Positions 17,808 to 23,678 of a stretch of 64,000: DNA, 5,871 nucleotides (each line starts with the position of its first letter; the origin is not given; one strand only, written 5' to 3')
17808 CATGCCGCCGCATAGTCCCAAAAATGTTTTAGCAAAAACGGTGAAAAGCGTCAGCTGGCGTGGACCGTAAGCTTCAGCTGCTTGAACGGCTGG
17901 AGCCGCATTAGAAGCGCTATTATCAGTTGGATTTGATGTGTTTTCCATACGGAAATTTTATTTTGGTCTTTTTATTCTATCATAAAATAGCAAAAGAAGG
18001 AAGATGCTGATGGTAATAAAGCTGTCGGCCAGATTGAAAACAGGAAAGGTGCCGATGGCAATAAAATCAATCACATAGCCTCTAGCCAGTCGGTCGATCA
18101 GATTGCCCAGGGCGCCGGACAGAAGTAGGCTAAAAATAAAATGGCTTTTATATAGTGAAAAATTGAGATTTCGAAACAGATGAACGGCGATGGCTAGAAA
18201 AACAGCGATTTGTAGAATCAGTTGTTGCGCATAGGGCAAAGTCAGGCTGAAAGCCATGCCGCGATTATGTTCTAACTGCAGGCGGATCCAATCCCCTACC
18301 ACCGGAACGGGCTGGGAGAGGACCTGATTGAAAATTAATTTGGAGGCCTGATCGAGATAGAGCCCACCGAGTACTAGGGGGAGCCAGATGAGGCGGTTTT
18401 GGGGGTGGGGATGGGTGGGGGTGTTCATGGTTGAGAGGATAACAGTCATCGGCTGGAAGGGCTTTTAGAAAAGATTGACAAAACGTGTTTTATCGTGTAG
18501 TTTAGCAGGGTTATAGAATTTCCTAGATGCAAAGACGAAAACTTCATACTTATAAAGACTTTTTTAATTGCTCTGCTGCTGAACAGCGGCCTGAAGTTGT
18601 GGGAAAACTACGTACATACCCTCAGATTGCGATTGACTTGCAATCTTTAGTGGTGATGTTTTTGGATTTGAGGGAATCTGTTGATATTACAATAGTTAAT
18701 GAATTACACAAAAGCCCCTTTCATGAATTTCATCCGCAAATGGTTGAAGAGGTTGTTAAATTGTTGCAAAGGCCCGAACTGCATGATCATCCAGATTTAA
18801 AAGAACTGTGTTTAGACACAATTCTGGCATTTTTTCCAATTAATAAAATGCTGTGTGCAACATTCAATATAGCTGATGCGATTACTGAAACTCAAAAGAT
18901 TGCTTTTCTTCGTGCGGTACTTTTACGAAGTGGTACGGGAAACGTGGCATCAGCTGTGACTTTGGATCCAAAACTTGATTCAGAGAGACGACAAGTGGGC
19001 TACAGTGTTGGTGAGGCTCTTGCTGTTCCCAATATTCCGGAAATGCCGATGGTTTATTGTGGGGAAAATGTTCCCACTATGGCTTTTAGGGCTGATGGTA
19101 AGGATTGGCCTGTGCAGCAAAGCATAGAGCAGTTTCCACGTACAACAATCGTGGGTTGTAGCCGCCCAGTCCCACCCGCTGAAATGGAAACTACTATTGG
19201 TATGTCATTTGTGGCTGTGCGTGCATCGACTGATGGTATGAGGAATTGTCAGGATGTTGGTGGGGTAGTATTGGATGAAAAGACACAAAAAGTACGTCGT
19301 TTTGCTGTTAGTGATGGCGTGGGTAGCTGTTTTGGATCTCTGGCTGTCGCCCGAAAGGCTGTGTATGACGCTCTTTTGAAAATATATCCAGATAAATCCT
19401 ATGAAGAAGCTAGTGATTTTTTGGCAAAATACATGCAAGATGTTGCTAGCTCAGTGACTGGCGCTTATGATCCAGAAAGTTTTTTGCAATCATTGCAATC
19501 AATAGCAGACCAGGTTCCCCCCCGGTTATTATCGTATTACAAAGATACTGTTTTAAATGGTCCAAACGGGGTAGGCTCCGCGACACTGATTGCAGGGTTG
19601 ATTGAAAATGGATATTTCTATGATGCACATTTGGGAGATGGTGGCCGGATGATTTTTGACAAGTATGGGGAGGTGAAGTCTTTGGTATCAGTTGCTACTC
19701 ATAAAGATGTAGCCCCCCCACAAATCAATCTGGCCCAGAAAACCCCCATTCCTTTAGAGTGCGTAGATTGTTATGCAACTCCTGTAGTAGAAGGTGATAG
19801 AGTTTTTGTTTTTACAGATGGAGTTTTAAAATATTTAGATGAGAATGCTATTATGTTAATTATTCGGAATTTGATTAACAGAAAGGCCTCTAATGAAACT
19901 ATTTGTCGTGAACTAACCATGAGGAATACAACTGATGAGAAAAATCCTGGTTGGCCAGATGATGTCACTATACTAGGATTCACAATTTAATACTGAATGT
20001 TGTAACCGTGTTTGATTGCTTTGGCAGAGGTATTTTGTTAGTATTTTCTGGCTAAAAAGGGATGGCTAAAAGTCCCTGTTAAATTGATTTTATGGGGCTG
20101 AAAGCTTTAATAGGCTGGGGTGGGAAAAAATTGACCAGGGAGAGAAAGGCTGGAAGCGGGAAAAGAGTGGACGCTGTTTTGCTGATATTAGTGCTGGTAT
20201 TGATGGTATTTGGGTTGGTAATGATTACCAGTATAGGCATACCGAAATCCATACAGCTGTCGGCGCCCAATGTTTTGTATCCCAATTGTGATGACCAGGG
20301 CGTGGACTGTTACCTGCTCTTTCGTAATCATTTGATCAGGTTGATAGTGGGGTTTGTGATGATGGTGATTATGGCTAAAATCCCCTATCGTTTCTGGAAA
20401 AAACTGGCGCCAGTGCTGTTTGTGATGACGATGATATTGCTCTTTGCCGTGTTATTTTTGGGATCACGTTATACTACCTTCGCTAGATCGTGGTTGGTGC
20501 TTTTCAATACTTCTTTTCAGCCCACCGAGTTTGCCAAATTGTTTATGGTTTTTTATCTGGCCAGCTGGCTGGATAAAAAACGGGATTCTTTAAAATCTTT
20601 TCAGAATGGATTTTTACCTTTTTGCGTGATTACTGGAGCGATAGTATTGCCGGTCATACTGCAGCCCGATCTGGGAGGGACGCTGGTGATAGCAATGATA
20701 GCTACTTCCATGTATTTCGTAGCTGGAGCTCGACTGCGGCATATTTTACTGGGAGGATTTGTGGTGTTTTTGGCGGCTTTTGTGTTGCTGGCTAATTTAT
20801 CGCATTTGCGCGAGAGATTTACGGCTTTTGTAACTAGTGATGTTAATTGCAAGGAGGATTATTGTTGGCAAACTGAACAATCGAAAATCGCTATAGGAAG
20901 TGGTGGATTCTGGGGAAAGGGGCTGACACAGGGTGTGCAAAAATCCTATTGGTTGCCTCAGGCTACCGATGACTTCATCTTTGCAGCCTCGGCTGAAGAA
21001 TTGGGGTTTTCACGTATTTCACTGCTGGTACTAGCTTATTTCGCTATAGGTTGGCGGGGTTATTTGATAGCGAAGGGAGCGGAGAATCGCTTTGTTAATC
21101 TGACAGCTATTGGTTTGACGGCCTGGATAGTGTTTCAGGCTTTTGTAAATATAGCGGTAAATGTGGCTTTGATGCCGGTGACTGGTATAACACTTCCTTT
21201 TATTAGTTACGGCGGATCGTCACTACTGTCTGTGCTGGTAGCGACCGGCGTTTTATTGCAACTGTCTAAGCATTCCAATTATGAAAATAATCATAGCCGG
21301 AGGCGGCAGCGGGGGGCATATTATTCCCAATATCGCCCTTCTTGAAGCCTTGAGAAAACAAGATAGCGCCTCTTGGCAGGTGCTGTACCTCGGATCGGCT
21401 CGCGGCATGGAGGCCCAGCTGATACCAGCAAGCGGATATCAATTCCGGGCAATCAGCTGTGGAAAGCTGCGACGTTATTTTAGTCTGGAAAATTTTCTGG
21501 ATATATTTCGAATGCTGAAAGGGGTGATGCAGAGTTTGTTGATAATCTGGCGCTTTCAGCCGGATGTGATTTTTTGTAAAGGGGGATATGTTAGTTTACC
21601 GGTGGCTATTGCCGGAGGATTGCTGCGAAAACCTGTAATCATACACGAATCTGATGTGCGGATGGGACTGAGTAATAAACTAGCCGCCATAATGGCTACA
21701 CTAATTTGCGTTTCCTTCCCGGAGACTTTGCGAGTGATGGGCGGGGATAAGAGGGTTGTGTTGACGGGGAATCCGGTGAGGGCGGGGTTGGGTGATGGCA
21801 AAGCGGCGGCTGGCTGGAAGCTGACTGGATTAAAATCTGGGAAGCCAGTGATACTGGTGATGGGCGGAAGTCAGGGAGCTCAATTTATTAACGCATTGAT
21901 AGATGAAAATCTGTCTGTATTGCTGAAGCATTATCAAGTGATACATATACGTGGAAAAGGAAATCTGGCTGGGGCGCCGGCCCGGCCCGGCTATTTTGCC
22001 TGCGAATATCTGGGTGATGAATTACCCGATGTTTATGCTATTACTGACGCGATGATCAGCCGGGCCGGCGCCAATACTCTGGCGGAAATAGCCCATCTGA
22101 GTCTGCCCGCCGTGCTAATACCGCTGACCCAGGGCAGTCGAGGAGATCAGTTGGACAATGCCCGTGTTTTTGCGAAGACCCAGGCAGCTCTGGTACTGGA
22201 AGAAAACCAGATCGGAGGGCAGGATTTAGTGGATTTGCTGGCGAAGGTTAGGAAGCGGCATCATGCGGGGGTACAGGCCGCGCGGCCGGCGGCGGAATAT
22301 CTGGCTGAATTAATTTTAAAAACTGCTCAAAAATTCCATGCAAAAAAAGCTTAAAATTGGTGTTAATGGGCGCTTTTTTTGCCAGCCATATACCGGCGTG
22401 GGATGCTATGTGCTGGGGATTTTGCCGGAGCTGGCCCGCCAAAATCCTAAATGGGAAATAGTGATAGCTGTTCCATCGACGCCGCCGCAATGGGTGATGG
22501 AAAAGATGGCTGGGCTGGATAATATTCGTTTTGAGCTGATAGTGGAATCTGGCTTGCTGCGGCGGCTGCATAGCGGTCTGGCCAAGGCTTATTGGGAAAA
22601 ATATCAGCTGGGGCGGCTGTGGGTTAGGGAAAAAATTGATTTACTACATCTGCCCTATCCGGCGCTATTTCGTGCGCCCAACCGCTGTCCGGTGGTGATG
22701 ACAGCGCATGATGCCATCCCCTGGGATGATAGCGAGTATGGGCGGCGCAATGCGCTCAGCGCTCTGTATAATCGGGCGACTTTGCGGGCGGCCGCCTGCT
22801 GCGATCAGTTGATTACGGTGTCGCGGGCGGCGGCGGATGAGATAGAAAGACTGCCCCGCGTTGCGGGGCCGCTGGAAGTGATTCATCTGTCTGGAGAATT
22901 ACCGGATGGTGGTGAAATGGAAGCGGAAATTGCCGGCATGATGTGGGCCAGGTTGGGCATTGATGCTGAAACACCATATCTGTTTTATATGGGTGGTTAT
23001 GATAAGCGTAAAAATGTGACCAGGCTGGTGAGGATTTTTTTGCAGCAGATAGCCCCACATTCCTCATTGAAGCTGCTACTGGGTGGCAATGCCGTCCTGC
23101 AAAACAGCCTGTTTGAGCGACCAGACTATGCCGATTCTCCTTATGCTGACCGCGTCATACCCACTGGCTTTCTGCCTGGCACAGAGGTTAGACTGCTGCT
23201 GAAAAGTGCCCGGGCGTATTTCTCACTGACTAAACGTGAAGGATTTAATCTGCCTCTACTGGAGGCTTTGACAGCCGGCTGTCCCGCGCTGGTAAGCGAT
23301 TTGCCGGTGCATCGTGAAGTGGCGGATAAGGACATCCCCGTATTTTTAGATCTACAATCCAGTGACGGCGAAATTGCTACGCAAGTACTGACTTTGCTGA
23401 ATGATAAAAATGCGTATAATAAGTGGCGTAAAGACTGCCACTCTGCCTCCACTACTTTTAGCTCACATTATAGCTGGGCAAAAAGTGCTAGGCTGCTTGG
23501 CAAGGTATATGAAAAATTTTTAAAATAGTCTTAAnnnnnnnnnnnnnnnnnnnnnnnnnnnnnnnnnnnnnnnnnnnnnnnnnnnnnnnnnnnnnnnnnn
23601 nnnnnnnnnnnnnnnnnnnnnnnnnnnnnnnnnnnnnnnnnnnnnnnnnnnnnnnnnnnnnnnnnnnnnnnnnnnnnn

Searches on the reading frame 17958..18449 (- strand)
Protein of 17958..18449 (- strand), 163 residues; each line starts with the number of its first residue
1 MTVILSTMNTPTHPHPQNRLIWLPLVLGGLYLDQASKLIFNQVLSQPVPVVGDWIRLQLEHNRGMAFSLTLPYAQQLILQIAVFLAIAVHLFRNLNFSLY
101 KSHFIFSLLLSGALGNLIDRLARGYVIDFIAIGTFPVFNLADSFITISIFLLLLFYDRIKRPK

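Call 49: search_protein_families(library=pfam, proteins=[window:17958-18449:-], max_evalue=0.001)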
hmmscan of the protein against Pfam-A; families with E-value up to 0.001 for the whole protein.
window:17958-18449:- (163 aa): 1 family
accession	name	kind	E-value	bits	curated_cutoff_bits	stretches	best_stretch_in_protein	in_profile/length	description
PF01252.23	Peptidase_A8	-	3.1e-29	102.4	25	1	27-154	3-138/142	Signal peptidase (SPase) II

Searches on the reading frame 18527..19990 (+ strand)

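Call 49: search_protein_families(library=pfam, proteins=[window:18527-19990:+], max_evalue=0.001)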
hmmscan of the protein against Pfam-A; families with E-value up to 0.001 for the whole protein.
window:18527-19990:+ (487 aa): 1 family
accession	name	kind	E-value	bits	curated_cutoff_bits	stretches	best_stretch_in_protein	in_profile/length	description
PF13672.11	PP2C_2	-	2.3e-08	34.3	24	1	240-445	11-187/209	Protein phosphatase 2C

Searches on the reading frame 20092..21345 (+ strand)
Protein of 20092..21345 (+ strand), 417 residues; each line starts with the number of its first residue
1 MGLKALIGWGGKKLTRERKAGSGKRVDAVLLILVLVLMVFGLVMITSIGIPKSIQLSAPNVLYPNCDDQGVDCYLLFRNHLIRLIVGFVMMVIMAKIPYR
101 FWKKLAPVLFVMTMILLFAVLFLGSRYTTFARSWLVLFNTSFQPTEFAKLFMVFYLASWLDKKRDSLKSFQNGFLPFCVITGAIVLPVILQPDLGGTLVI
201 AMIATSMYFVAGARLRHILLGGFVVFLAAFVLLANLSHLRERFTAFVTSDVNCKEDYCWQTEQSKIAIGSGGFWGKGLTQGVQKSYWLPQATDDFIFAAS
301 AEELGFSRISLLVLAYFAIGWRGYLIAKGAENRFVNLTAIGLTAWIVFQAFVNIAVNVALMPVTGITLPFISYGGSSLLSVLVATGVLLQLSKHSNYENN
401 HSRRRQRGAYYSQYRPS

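Call 49: search_protein_families(library=pfam, proteins=[window:20092-21345:+], max_evalue=0.001)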
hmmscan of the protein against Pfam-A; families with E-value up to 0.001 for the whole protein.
window:20092-21345:+ (417 aa): 1 family
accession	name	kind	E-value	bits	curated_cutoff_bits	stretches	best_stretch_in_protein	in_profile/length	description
PF01098.24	FTSW_RODA_SPOVE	-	3.2e-85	286.7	26.4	1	30-396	4-355/356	Cell cycle protein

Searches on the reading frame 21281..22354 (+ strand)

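Call 49: search_protein_families(library=pfam, proteins=[window:21281-22354:+], max_evalue=0.001)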
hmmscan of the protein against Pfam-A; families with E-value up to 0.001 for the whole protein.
window:21281-22354:+ (357 aa): 2 families
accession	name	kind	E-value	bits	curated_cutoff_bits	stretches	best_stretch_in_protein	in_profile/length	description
PF03033.26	Glyco_transf_28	-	2.7e-35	121.9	26.2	1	3-140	1-135/139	Glycosyltransferase family 28 N-terminal domain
PF04101.22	Glyco_tran_28_C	-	2.9e-28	99.4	22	1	190-333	1-148/166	Glycosyltransferase family 28 C-terminal domain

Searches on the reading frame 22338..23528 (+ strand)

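Call 49: search_protein_families(library=pfam, proteins=[window:22338-23528:+], max_evalue=0.001)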
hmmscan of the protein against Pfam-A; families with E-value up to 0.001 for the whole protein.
window:22338-23528:+ (396 aa): 5 families
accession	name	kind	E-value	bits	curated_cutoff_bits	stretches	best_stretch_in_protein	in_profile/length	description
PF00534.26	Glycos_transf_1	-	2.2e-15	57.1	26.4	1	206-365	9-167/172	Glycosyl transferases group 1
PF13439.12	Glyco_transf_4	-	1.1e-14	55.3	28.5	1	20-183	3-163/170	Glycosyltransferase Family 4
PF13692.12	Glyco_trans_1_4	-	5.4e-14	53.1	27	1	213-356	2-142/142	Glycosyl transferases group 1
PF13579.12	Glyco_trans_4_4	-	3.7e-10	40.8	29.7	1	19-183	1-156/158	Glycosyl transferase 4-like domain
PF13524.12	Glyco_trans_1_2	-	0.00014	22.2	25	1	232-360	3-118/144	Glycosyl transferase-like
